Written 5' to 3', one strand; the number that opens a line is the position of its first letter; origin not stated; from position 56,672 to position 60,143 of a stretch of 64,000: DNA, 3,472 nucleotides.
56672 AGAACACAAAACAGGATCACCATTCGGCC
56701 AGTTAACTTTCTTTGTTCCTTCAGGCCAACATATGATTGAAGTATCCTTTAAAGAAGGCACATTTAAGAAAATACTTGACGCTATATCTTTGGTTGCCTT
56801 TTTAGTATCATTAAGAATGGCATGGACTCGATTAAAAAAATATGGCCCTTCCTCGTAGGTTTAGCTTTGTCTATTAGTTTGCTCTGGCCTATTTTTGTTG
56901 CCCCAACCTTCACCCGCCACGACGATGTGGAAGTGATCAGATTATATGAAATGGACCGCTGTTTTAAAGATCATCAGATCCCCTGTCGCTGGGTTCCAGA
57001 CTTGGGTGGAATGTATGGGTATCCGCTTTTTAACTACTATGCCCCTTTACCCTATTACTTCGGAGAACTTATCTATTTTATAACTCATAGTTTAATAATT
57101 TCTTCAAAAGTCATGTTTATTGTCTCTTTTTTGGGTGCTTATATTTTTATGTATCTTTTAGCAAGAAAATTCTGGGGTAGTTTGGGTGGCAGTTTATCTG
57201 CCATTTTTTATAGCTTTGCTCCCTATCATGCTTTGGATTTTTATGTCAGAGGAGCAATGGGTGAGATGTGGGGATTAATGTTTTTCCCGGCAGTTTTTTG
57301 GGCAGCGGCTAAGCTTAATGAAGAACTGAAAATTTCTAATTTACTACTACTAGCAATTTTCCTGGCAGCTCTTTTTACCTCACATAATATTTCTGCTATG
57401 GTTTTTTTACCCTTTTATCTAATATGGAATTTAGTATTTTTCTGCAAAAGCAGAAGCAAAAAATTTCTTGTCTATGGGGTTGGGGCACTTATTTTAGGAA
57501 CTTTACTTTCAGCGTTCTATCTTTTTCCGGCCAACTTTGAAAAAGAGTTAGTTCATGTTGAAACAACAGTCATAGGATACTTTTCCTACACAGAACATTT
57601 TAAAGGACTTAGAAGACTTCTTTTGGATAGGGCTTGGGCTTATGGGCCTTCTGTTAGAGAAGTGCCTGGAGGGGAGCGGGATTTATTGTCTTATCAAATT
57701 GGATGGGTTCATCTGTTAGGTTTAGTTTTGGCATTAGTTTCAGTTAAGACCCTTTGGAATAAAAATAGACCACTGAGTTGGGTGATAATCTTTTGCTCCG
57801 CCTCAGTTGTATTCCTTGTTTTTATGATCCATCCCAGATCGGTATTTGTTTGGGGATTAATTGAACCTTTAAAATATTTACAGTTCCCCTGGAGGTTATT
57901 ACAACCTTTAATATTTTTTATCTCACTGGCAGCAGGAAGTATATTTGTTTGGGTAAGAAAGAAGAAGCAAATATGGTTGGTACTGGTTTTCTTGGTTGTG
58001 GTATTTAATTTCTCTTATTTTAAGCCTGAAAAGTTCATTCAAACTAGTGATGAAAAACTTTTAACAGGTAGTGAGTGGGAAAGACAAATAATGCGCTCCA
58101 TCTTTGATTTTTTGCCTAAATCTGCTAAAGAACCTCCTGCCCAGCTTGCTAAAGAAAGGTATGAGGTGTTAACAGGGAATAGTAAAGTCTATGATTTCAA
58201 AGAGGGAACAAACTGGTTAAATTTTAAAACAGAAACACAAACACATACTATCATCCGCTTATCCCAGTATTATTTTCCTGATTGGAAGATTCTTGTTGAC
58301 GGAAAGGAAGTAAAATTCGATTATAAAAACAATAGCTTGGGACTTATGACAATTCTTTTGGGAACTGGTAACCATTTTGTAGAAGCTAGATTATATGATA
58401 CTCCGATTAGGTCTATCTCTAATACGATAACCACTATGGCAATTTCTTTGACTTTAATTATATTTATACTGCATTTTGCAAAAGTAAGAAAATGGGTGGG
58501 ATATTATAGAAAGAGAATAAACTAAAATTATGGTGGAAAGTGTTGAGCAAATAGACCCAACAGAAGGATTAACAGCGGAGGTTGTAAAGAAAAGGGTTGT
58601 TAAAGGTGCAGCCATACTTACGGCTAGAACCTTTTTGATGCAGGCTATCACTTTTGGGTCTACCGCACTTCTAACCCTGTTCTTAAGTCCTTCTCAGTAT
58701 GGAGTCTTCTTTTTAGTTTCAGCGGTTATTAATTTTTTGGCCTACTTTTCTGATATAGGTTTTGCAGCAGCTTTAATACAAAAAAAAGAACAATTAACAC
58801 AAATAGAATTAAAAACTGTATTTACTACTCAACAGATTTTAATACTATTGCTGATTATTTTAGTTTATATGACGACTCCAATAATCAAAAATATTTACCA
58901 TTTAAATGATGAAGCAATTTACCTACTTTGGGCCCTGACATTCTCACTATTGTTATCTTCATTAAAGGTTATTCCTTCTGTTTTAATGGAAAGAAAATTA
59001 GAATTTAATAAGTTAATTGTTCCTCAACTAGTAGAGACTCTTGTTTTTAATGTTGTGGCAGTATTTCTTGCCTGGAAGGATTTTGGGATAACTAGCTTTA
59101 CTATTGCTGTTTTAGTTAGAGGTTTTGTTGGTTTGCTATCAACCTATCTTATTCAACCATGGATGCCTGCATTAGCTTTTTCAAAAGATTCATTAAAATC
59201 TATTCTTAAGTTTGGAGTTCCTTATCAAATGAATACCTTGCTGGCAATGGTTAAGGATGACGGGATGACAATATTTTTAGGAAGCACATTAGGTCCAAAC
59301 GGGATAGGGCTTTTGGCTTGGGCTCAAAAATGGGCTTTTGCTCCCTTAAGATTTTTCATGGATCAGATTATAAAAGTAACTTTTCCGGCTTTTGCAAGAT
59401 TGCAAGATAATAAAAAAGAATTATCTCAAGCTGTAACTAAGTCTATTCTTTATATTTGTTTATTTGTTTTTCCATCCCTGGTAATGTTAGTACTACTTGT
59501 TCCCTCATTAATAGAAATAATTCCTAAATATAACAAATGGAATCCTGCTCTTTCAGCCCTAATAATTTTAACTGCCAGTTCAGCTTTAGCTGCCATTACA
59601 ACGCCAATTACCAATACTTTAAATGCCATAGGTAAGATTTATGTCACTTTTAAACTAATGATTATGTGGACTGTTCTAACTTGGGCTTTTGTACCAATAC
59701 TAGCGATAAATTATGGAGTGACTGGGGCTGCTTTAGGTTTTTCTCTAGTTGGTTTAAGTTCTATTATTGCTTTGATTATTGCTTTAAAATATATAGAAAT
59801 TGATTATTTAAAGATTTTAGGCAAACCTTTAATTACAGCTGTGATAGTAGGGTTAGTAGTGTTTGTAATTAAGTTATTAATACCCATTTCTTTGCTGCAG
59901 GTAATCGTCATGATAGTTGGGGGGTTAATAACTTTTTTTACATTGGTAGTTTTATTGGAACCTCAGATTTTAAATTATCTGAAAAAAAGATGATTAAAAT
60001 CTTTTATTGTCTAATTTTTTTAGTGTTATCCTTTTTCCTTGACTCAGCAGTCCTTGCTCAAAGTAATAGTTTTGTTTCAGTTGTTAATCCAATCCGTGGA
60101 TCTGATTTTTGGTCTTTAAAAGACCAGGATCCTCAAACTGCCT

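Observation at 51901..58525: Four head-to-tail paralogs of a large polytopic membrane protein with conserved IPCRW(V/I)PD(L/M)G and QFPWRFL motifs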

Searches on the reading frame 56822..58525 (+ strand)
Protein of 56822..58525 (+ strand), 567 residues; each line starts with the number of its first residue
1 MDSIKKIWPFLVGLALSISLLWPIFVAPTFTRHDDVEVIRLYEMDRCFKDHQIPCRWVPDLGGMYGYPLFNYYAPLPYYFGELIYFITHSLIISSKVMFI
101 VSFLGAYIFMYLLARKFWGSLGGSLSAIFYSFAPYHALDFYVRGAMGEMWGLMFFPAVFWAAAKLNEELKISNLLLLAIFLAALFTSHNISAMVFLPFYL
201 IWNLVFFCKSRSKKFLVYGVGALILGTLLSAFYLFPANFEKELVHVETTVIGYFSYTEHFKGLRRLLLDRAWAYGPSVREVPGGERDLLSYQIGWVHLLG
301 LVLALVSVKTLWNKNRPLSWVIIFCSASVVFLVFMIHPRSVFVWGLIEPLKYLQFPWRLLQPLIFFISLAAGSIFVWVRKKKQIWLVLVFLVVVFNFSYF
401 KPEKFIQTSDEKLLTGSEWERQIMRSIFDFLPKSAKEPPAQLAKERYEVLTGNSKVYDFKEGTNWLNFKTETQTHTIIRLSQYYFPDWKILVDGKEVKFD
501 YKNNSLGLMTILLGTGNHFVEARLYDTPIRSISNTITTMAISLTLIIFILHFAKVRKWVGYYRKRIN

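Call 3: search_protein_families(library=pfam, proteins=[window:56822-58525:+], max_evalue=1)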
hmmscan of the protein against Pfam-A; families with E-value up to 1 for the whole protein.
window:56822-58525:+ (567 aa): 1 family
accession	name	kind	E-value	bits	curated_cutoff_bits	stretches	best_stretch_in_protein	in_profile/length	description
PF10131.15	PTPS_related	-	7.7e-05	21.8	26.4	1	70-400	1-307/621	6-pyruvoyl-tetrahydropterin synthase related domain; membrane protein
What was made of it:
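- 56822..58525 (+): Paralog 4 (567 aa). It has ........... and QFPWRLL. Its orthologs were seen in 16 of the 83 fetched loci, apparently Daviesbacteria-like ones. Pfam PF10131 21.8 bits, below cut-off (call 3).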

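Call 4: search_protein_families(library=ncbifam, proteins=[window:56822-58525:+], max_evalue=1)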
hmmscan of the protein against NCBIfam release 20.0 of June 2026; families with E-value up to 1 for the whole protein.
window:56822-58525:+ (567 aa): 0 families

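Call 17: find_encoding_contigs(protein=window:56822-58525:+, flank=10000, max_places=2)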
Protein window:56822-58525:+ (567 aa): 1 contig read that carries it; 1 place shown.
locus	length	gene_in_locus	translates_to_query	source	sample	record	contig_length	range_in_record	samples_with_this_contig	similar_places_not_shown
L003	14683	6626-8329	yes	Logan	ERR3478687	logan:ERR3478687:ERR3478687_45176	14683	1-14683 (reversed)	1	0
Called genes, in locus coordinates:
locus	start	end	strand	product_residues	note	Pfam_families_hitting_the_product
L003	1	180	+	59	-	?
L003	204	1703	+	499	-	PF02366:PMT, PF13231:PMT_2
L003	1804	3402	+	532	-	PF09586:YfhO, PF10131:PTPS_related (weak)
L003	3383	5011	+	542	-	PF10131:PTPS_related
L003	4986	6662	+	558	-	-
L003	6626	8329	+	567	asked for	-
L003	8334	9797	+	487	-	PF01943:Polysacc_synt, PF13440:Polysacc_synt_3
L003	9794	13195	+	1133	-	-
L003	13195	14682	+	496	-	?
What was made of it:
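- Checked: An ATG at 53579 gives a 20-nt overlap, and that is the start used by an independent gene call (L003, call 17).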

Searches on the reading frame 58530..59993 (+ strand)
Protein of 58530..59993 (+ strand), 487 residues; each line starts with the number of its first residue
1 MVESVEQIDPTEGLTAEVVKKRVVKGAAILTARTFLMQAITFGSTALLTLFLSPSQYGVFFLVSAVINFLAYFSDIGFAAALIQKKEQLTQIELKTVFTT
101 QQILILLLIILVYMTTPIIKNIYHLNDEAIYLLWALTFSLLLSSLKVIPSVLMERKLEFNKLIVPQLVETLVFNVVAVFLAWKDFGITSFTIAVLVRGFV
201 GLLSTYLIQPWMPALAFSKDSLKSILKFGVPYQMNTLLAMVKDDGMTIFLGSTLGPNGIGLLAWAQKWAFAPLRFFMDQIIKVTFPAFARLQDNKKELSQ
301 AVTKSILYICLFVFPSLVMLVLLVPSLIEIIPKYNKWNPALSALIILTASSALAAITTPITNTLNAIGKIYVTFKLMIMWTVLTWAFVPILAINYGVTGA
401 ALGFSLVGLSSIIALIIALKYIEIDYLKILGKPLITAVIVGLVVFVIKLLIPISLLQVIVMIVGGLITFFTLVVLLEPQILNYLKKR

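Call 3: search_protein_families(library=pfam, proteins=[window:58530-59993:+], max_evalue=1)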
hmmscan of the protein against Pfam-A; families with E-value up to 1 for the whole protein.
window:58530-59993:+ (487 aa): 3 families
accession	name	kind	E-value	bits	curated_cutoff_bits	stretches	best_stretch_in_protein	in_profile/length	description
PF13440.11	Polysacc_synt_3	-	3.1e-51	174.8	23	1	48-332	2-284/293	Polysaccharide biosynthesis protein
PF01943.22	Polysacc_synt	-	1.8e-18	67.4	28.2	1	23-292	1-274/274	Polysaccharide biosynthesis protein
PF15128.11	T_cell_tran_alt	-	0.11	12.8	27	0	165-189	29-53/92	T-cell leukemia translocation-altered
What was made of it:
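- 58530..59993 (+): Context: a Wzx/MOP-family flippase directly downstream of the array. PF13440 174.8 bits (call 3).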

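Call 4: search_protein_families(library=ncbifam, proteins=[window:58530-59993:+], max_evalue=1)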
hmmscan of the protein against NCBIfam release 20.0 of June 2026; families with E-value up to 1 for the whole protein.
window:58530-59993:+ (487 aa): 3 families
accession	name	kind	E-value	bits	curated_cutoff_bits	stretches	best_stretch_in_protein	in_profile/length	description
NF007773.0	PRK10459.1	equivalog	4.1e-44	151.4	273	1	19-484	3-475/492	MOP flippase family protein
NF047674.1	TeichurnBiosyTuaB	equivalog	8.1e-28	97.7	580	1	18-473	3-466/469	teichuronic acid biosynthesis protein TuaB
NF058658.1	Oglyco_Wzx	exception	1.7e-27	96.6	720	1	36-478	23-465/478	O-glycosylation flippase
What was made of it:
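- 58530..59993 (+): NF007773 MOP flippase 151 bits, below its cut-off of 273 (call 4).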
